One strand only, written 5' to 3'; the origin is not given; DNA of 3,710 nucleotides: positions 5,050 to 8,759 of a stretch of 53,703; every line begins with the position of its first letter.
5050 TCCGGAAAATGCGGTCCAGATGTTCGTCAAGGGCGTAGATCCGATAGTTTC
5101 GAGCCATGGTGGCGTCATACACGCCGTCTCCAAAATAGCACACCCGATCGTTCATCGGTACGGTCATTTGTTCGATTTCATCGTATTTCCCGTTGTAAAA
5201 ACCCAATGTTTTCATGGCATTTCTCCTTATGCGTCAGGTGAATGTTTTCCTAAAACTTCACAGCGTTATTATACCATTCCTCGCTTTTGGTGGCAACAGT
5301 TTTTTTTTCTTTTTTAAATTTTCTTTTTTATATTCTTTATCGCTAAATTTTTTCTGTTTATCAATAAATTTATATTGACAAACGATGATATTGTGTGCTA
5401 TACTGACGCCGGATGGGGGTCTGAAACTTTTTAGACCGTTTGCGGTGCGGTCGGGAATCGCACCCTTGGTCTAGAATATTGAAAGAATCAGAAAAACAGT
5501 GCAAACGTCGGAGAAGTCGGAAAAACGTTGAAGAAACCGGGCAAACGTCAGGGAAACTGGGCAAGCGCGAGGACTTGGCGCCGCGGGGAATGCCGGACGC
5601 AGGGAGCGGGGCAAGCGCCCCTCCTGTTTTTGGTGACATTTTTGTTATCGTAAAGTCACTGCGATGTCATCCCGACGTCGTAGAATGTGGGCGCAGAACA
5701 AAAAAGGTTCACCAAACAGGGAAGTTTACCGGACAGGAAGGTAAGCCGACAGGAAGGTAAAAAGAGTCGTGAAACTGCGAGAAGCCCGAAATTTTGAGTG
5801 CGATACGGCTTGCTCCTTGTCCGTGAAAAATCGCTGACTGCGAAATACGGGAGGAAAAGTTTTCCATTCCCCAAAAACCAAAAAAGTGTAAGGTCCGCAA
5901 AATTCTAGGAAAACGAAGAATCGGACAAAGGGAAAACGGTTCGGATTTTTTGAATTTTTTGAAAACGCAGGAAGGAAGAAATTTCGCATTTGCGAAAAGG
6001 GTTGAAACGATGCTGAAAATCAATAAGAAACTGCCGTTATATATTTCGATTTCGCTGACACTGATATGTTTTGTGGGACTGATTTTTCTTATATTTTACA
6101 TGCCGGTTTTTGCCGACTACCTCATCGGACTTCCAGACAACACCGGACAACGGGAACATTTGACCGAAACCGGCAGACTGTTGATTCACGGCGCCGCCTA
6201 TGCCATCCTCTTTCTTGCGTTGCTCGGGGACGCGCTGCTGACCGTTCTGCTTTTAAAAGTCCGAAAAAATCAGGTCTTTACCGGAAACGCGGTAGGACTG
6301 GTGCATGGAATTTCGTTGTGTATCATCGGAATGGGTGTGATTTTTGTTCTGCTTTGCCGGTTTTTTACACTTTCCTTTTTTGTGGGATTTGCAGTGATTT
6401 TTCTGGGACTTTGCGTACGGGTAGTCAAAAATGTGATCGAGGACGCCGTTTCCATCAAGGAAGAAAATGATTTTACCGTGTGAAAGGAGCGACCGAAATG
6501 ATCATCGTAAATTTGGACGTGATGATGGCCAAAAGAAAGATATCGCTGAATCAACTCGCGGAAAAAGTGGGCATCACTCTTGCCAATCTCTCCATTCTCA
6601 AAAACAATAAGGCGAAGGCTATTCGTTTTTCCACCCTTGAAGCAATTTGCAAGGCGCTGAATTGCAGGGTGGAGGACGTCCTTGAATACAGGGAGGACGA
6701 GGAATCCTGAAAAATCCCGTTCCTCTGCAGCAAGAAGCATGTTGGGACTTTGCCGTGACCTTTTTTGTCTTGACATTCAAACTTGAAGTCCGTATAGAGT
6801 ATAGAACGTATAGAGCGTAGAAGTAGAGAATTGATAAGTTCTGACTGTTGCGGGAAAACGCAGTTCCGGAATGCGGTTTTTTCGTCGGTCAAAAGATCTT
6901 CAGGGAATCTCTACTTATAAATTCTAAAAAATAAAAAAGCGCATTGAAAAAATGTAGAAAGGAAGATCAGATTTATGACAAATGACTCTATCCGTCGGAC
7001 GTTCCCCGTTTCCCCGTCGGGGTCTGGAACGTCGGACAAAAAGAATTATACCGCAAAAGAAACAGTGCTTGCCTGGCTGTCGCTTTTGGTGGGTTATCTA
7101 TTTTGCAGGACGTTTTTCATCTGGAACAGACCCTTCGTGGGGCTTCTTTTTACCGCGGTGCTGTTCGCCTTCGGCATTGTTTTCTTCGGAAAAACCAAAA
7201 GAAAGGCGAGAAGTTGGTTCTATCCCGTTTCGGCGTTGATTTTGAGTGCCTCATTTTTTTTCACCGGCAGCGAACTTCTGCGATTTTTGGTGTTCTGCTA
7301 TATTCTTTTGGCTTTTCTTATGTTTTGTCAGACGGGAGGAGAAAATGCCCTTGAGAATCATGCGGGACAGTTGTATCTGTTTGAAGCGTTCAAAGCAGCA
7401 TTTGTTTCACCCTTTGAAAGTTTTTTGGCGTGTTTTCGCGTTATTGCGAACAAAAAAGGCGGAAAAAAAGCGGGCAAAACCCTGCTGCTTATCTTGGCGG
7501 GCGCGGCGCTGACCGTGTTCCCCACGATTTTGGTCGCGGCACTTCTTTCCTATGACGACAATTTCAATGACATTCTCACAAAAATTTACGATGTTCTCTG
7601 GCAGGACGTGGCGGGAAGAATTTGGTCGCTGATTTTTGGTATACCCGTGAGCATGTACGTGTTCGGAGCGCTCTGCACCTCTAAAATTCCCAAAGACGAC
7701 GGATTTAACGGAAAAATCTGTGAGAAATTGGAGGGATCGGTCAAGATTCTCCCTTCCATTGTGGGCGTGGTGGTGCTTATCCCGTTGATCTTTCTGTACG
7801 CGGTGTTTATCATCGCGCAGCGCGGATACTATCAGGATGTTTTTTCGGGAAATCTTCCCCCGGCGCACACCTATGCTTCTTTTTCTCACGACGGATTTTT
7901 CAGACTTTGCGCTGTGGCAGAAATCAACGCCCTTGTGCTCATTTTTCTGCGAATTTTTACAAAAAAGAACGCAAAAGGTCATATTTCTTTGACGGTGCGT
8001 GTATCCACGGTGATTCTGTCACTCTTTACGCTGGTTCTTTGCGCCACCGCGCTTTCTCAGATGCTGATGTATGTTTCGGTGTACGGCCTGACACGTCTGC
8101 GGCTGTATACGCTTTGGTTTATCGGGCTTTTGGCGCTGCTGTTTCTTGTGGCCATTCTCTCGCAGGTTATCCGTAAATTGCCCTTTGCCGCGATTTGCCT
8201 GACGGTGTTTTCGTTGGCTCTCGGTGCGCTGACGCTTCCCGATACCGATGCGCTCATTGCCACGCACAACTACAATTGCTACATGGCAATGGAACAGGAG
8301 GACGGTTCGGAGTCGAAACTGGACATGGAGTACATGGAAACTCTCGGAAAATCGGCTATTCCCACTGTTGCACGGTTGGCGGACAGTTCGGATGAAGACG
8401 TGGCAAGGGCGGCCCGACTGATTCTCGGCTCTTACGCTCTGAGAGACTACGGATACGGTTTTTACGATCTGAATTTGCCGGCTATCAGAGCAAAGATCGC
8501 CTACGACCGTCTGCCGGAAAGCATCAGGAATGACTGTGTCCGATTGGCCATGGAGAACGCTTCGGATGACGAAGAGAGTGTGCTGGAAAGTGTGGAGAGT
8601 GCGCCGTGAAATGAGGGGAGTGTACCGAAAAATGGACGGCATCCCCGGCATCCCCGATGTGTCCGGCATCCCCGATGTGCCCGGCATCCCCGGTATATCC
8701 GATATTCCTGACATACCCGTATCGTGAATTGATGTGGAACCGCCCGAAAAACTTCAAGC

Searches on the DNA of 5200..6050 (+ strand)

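Call 4: search_rna_families(source=window, start=5200, end=6050, threshold=evalue, max_evalue=10, show_alignments=3)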
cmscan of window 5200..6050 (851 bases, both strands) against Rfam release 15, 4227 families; matches with E-value up to 10: 7.
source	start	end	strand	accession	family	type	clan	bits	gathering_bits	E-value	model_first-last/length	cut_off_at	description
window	5352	5396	-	RF02584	KRAS_3UTR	Cis-reg;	-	24.1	49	2.9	1-49/49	no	KRAS 3' UTR cis-regulatory element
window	5401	5466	-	RF01382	HIV-1_SL4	Cis-reg;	-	17.9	31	0.72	1-20/20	no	HIV-1 stem-loop 4 packaging signal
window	5629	5716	+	RF00650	mir-153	Gene; miRNA;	-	16.5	54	5.4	1-73/73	no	mir-153 microRNA precursor family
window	5848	5987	+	RF02157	NPPA-AS1_2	Gene; lncRNA;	-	16.5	60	6.2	1-150/150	no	NPPA antisense RNA 1 conserved region 2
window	5420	5487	+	RF03773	mir-978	Gene; miRNA;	-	15.1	100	9.1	1-86/86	no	mir-978 microRNA precursor family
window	5714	5743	+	RF00173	Hairpin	Gene; ribozyme;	-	14.9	65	5.6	1-52/52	no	Hairpin ribozyme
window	5835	5974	+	RF02111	IS009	Gene;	-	13.3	117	1.4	1-199/199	no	IS009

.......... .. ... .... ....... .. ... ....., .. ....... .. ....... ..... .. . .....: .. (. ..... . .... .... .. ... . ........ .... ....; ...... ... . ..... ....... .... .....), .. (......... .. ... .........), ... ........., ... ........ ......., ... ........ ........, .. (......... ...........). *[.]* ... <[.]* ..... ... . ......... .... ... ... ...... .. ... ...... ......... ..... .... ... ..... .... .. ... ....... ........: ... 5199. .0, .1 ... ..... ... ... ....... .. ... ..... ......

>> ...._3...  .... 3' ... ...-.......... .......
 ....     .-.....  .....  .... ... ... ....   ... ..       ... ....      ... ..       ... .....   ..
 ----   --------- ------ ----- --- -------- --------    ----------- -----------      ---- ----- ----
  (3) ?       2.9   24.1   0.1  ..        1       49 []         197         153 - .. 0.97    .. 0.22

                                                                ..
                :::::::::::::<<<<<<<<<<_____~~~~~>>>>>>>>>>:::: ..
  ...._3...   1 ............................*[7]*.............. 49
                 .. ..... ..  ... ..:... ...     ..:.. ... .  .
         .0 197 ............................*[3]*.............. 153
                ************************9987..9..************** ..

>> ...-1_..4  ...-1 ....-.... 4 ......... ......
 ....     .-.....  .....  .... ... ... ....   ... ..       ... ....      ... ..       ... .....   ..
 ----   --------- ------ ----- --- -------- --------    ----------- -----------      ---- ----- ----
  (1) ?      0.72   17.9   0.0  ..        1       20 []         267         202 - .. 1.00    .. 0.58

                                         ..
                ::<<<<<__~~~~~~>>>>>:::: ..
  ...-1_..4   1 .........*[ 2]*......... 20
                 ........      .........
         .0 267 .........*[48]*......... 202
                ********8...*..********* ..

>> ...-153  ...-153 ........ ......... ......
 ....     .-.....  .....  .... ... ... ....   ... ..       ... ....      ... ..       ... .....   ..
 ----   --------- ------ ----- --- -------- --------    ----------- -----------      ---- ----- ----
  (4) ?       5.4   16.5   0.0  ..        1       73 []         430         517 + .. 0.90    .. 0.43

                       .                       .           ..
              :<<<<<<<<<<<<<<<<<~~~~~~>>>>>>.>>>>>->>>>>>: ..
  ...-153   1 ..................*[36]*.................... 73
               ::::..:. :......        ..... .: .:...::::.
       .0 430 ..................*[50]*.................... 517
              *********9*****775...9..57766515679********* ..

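Call 71: search_dna_similar(query=window:5405-6009:+, collection=plasmids, mode=distant, max_rows=8)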
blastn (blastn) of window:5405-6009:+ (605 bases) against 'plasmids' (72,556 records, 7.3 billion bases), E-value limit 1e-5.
No match.

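Call 72: search_dna_similar(query=window:5405-6009:+, collection=phages, mode=distant, max_rows=8)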
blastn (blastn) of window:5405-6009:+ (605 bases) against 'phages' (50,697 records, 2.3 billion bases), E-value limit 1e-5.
No match.

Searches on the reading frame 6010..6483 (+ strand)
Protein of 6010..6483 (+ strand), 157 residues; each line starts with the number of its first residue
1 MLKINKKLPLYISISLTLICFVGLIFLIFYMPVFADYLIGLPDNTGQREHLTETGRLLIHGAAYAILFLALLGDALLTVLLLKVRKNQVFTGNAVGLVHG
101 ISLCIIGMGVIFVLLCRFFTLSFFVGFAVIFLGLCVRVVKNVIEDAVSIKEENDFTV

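Call 20: find_related_loci(query=window:6010-6480:+, collection=genome_contigs, flank=3000)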
Query window:6010-6480:+ (157 aa) in genome_contigs; peptide patterns used: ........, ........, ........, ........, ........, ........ (x = any residue, [..] = any of these).
326 stretches matched a pattern; 55 encode a relative of the query (tblastn E <= 1e-3); 55 distinct loci.
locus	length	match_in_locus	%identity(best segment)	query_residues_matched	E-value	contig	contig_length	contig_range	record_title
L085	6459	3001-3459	32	5-157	2e-26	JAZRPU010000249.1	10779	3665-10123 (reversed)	MAG: Eubacteriales bacterium isolate T1900045371_YK20190061.MAGScoT_cleanbin_000029 SGB_6858_k141_2407359, whole genome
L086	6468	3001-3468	37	2-157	9e-26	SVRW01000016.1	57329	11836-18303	MAG: Oscillospiraceae bacterium isolate SIG653 NODE_12964_length_57329_cov_3.089263, whole genome shotgun sequence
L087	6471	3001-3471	40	1-157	8e-26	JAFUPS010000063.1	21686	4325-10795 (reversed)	MAG: Clostridia bacterium isolate RGIG4713 Roe_deer_Rectum.Co__c724826, whole genome shotgun sequence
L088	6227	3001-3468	37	2-157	3e-25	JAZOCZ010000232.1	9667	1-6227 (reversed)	MAG: Eubacteriales bacterium isolate T1900044754_TS20190420.MAGScoT_cleanbin_000059 SGB_2257_k141_3191761, whole genome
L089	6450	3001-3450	38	5-157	1e-24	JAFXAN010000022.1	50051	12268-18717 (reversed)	MAG: Clostridia bacterium isolate RGIG6239 Sheep_Rectum-2__c148385, whole genome shotgun sequence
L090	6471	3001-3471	40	1-157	4e-23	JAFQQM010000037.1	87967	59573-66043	MAG: Clostridia bacterium isolate RGIG2058 Goat_Colon-2__c408463, whole genome shotgun sequence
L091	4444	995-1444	37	1-157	5e-20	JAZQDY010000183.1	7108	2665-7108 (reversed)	MAG: Eubacteriales bacterium isolate T1900044635_TS20190101.MAGScoT_cleanbin_000080 SGB_1135_k141_1538091, whole genome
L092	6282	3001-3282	44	64-157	3e-19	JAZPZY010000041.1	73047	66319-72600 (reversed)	MAG: Eubacteriales bacterium isolate T1900044644_TS20190110.MAGScoT_cleanbin_000004 SGB_1318_k141_1178950, whole genome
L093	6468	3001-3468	33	1-157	2e-17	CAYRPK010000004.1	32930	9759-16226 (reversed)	MAG TPA_asm: uncultured Eubacteriales bacterium isolate SRP315200_co2_87 genome assembly, contig: NODE_761_length_32930_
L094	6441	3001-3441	36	2-157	8e-17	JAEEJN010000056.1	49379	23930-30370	MAG: Bacillota bacterium isolate Tb.RUG.170 k141_5022650_flag=1_multi=20.2200_len=49379, whole genome shotgun sequence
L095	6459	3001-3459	32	1-155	2e-16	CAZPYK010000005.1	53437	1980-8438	MAG TPA_asm: uncultured Ruminococcus sp. isolate SRP225648_co1_490 genome assembly, contig: NODE_1037_length_53437_cov_4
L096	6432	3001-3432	33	13-157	4e-16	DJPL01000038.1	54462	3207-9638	MAG TPA_asm: Ruminococcaceae bacterium UBA6413 UBA6413_contig_4933, whole genome shotgun sequence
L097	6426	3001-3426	36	13-157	4e-16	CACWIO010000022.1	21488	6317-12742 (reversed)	MAG: uncultured Clostridiales bacterium isolate RUG10605 genome assembly, contig: RUG10605_asm_22, whole genome shotgun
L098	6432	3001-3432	32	13-157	1e-15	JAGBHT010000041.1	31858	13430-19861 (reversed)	MAG: Ruminiclostridium sp. isolate RGIG9130 Water_deer_Rectum.Co__c1196479, whole genome shotgun sequence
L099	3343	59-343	44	63-157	3e-15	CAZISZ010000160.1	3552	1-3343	MAG TPA_asm: uncultured Ruminococcus sp. isolate SRP225648_co1_540 genome assembly, contig: NODE_67230_length_3552_cov_5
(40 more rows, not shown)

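Call 30: find_homologous_proteins(query=window:6010-6480:+, max_evalue=1e-20)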
Query window:6010-6480:+ (157 aa): 11 proteins with E <= 1e-20 among 123 candidates.
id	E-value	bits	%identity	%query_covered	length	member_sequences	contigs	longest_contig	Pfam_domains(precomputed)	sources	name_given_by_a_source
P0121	1.3e-92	326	100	100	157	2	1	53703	PF11188.14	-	-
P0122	2.0e-53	198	65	100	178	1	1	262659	PF11188.14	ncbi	-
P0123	1.4e-52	196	61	100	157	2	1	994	PF11188.14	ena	-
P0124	6.8e-52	193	62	100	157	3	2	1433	PF11188.14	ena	-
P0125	2.1e-50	189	59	100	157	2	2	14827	PF11188.14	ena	-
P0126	1.8e-43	166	59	100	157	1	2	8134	PF11188.14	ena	-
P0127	2.1e-40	156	54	100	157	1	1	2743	PF11188.14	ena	-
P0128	3.9e-30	123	46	100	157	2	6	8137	PF11188.14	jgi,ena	-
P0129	2.5e-29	120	46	100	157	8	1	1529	PF11188.14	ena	-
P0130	6.8e-23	99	41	100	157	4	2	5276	PF11188.14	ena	-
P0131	7.7e-23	99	41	100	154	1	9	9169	PF11188.14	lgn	-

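Call 31: list_cluster_members(proteins=[P0121])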
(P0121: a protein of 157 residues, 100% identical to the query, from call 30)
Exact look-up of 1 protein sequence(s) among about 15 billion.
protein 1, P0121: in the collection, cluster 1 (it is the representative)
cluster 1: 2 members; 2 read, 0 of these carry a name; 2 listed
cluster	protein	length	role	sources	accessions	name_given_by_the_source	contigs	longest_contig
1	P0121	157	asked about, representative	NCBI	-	-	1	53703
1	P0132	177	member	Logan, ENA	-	-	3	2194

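Call 32: find_encoding_contigs(protein=P0125, flank=3000, max_places=3)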
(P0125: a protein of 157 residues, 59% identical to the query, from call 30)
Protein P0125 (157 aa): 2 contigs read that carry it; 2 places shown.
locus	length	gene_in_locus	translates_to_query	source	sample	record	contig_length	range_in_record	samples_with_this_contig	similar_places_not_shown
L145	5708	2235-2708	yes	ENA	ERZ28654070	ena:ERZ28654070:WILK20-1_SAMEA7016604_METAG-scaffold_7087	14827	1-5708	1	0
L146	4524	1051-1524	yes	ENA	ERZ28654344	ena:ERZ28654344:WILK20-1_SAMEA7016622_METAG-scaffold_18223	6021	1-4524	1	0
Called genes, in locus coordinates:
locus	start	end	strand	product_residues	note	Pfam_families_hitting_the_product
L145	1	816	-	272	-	?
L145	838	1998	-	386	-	PF01168:Ala_racemase_N, PF00842:Ala_racemase_C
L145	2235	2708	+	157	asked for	PF11188:DUF2975 (weak)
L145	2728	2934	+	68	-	PF13443:HTH_26, PF01381:HTH_3 (weak)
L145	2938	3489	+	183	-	-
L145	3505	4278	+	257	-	-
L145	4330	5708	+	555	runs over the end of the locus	PF13687:DUF4153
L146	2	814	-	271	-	?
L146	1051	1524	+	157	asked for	PF11188:DUF2975 (weak)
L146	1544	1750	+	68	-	PF13443:HTH_26, PF01381:HTH_3 (weak)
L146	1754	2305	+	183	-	-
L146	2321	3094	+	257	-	-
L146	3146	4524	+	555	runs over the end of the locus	PF13687:DUF4153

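Call 33: find_encoding_contigs(protein=P0132, flank=3000, max_places=5)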
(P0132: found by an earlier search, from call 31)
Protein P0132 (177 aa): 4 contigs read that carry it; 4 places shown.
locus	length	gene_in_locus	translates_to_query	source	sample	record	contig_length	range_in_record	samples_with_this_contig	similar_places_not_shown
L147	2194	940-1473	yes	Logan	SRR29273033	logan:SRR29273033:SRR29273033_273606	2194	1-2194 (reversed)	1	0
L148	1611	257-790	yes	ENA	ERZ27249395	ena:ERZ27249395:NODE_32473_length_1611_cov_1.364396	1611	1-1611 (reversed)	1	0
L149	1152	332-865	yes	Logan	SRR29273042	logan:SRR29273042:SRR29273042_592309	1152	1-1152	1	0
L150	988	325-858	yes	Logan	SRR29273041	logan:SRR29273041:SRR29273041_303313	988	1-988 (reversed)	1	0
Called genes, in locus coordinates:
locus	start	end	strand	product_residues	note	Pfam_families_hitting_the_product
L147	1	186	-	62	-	?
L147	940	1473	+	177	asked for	PF11188:DUF2975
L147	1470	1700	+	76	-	PF13443:HTH_26, PF01381:HTH_3 (weak)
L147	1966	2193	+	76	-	?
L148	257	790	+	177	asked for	PF11188:DUF2975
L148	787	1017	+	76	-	PF13443:HTH_26, PF01381:HTH_3 (weak)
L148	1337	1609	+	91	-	?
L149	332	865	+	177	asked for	PF11188:DUF2975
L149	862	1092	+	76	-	PF13443:HTH_26, PF01381:HTH_3 (weak)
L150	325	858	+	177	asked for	PF11188:DUF2975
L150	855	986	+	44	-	?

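Call 42: search_protein_families(library=pfam, proteins=[window:6010-6483:+])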
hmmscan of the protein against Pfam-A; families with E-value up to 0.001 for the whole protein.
window:6010-6483:+ (157 aa): 1 family
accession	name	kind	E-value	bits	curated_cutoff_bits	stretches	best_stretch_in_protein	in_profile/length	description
PF11188.13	DUF2975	-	5.4e-11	43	27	1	59-157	22-130/130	Protein of unknown function (DUF2975)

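Call 74: search_protein_families(library=ncbifam, proteins=[window:6010-6483:+], max_evalue=0.00001)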
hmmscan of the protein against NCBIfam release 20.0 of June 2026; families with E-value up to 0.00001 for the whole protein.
window:6010-6483:+ (157 aa): 0 families

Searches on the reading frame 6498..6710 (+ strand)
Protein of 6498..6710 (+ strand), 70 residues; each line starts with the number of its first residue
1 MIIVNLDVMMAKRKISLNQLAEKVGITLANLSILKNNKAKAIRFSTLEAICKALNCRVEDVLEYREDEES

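Call 42: search_protein_families(library=pfam, proteins=[window:6498-6710:+])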
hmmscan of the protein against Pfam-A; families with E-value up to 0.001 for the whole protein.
window:6498-6710:+ (70 aa): 3 families
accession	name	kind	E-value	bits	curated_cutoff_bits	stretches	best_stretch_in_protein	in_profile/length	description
PF13443.12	HTH_26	-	9e-24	83.9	22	1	5-66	1-62/63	Cro/C1-type HTH DNA-binding domain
PF01381.28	HTH_3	-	1.7e-06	28.4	23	1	11-60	6-54/55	Helix-turn-helix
PF12844.13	HTH_19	-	4.1e-05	23.8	30.2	1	12-55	10-52/64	Helix-turn-helix domain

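Call 74: search_protein_families(library=ncbifam, proteins=[window:6498-6710:+], max_evalue=0.00001)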
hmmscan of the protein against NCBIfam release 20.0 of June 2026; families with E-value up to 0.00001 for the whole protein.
window:6498-6710:+ (70 aa): 0 families

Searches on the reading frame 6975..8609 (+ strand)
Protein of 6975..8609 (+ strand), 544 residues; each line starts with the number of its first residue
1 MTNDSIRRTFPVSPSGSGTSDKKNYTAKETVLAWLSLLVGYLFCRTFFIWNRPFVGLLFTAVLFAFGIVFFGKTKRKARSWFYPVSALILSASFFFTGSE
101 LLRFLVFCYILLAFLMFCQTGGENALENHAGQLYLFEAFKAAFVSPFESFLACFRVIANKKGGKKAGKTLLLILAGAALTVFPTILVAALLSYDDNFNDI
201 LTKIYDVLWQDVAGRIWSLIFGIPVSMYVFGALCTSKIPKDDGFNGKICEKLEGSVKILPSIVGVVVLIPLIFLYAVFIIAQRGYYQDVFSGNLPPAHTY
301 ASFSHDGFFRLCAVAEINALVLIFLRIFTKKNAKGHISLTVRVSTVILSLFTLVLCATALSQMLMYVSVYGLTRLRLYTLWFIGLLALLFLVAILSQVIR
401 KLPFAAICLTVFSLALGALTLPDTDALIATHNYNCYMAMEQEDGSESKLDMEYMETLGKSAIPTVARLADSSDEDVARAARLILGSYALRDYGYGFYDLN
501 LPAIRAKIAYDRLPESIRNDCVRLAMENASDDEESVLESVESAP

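Call 42: search_protein_families(library=pfam, proteins=[window:6975-8609:+])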
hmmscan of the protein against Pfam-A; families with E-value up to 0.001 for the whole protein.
window:6975-8609:+ (544 aa): 1 family
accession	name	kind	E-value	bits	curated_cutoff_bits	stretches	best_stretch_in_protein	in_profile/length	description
PF13687.11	DUF4153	-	3.1e-55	188.3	27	1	85-468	2-373/373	Domain of unknown function (DUF4153)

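Call 74: search_protein_families(library=ncbifam, proteins=[window:6975-8609:+], max_evalue=0.00001)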
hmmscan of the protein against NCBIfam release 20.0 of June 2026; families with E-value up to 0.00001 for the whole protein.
window:6975-8609:+ (544 aa): 0 families
